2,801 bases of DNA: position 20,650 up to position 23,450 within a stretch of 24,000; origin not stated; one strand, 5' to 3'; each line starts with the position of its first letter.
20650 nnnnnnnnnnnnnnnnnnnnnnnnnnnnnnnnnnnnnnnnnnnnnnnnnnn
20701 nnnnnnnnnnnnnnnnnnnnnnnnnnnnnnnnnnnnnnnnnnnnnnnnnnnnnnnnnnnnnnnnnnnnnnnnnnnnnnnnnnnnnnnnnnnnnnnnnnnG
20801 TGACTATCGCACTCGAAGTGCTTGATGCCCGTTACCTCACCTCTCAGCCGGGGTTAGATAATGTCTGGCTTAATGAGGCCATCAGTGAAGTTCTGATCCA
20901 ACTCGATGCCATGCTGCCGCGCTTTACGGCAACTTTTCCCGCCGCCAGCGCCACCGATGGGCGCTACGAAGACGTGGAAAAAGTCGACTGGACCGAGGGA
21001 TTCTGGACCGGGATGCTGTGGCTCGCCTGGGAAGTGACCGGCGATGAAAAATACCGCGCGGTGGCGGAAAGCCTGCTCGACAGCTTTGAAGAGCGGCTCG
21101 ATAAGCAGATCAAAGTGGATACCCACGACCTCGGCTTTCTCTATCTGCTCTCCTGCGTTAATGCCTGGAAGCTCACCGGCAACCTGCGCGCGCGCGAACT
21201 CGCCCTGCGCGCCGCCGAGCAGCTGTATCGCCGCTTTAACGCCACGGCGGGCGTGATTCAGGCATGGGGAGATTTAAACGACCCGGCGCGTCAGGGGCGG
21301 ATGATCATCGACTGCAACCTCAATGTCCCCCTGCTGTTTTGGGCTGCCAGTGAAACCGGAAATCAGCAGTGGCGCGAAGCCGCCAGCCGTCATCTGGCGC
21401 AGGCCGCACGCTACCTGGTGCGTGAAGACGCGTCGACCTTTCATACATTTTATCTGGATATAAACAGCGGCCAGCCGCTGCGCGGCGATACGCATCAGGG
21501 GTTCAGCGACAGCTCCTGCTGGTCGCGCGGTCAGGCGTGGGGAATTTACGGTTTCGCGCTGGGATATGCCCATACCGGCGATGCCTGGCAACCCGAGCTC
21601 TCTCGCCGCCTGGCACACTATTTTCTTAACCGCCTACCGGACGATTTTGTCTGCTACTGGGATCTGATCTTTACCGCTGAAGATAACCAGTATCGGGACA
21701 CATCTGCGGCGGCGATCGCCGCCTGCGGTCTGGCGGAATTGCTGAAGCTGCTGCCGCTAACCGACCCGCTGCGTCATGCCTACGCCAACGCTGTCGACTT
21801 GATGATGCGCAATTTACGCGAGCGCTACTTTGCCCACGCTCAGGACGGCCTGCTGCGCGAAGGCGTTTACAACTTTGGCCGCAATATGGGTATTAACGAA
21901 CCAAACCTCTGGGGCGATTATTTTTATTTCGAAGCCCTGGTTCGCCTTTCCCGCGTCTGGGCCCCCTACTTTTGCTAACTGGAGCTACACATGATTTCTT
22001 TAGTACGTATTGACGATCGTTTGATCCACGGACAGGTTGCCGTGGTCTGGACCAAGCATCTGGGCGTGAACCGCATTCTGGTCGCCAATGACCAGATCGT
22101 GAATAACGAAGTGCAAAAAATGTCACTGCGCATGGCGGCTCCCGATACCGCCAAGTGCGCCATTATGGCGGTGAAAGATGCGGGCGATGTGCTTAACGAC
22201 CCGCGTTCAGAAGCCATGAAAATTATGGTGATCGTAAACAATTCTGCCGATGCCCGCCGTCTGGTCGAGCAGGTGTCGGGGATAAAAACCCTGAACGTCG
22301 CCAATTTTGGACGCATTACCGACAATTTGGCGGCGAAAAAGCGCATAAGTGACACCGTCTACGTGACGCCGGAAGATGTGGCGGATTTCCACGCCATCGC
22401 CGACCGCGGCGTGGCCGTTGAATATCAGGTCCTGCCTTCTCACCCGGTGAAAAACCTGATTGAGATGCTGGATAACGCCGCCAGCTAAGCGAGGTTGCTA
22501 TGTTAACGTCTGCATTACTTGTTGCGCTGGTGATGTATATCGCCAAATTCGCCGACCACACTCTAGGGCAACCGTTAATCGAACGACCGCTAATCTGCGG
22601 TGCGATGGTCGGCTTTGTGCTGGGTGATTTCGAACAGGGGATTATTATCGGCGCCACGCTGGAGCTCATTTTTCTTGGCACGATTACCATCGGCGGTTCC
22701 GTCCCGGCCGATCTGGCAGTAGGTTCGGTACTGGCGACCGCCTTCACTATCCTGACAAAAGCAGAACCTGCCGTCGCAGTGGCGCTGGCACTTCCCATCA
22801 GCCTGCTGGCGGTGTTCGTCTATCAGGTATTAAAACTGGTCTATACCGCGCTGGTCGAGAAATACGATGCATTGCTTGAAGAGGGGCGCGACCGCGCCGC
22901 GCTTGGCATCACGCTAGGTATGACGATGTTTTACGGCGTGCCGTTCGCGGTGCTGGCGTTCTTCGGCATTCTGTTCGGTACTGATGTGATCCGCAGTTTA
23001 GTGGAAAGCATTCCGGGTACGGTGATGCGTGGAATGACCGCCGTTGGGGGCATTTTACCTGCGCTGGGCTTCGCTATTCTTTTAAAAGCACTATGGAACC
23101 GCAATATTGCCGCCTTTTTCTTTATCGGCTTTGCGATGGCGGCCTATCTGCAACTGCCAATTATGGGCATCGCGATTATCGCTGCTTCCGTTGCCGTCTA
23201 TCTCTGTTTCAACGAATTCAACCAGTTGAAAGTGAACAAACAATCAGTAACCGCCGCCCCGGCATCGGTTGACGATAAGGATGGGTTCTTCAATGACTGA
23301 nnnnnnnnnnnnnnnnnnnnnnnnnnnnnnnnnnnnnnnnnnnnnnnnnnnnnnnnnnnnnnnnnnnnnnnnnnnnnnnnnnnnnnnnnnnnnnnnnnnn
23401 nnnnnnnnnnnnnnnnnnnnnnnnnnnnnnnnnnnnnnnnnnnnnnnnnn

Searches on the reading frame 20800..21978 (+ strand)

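Call 88: search_protein_families(library=pfam, proteins=[window:20800-21978:+], max_evalue=0.00001)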
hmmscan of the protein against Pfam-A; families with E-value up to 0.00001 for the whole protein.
window:20800-21978:+ (392 aa): 1 family
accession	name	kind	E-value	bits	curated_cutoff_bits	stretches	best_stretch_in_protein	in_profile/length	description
PF07470.19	Glyco_hydro_88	-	2.6e-20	73.2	26.6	1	48-312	15-274/352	Glycosyl Hydrolase Family 88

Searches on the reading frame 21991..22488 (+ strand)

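Call 88: search_protein_families(library=pfam, proteins=[window:21991-22488:+], max_evalue=0.00001)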
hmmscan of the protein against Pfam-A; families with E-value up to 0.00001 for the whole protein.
window:21991-22488:+ (165 aa): 1 family
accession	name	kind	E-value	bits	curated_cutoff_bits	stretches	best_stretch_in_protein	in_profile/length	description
PF03830.20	PTSIIB_sorb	-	8.3e-45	153.2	27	1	2-151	1-146/148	PTS system sorbose subfamily IIB component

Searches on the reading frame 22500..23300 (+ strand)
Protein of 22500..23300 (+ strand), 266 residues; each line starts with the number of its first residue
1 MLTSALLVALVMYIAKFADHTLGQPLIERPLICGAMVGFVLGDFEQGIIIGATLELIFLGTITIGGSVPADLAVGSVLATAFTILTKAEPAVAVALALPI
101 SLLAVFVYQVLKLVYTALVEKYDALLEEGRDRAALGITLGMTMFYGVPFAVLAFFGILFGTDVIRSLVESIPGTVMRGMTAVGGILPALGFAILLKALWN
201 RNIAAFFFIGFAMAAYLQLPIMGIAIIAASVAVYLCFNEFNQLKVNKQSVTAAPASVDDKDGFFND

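Call 88: search_protein_families(library=pfam, proteins=[window:22500-23300:+], max_evalue=0.00001)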
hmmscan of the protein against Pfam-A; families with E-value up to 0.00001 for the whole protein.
window:22500-23300:+ (266 aa): 1 family
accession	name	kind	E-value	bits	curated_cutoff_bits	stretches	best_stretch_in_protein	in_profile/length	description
PF03609.19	EII-Sor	-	4.9e-66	222.9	26.3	1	3-233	2-232/233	PTS system sorbose-specific iic component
